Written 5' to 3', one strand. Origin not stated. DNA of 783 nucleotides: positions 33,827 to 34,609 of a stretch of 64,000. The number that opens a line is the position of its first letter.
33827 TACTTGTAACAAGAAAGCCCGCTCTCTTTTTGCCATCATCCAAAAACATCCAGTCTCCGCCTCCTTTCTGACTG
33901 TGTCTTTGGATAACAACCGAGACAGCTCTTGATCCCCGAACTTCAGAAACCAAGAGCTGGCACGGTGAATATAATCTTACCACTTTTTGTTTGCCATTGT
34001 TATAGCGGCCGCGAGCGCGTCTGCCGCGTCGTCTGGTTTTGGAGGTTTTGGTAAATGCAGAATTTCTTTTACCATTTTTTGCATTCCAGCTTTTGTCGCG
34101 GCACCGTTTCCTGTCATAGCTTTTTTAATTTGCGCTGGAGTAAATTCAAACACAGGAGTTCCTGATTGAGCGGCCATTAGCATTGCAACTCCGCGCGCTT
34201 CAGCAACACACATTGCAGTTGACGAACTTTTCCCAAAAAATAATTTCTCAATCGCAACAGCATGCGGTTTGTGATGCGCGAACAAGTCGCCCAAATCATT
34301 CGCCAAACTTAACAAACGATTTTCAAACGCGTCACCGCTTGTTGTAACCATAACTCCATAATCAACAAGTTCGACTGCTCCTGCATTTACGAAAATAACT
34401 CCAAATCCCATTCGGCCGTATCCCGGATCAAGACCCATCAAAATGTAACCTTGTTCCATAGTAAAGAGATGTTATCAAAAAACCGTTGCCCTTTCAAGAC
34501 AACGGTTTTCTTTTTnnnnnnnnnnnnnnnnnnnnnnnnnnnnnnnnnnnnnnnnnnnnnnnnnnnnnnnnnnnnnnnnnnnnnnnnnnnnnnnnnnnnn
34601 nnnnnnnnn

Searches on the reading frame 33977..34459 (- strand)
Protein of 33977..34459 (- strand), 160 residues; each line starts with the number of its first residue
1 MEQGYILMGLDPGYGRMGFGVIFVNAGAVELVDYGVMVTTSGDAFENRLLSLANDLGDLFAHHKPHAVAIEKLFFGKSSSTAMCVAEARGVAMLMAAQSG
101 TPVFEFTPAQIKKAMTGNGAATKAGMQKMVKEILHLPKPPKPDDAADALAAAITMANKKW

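Call 58: search_protein_families(library=pfam, proteins=[window:33977-34459:-], max_evalue=0.001)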
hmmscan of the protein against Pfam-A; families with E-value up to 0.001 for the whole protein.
window:33977-34459:- (160 aa): 1 family
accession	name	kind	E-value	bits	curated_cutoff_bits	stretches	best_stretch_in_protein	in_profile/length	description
PF02075.23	RuvC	-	2.6e-44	151.2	22.2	1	7-154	1-147/148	Crossover junction endodeoxyribonuclease RuvC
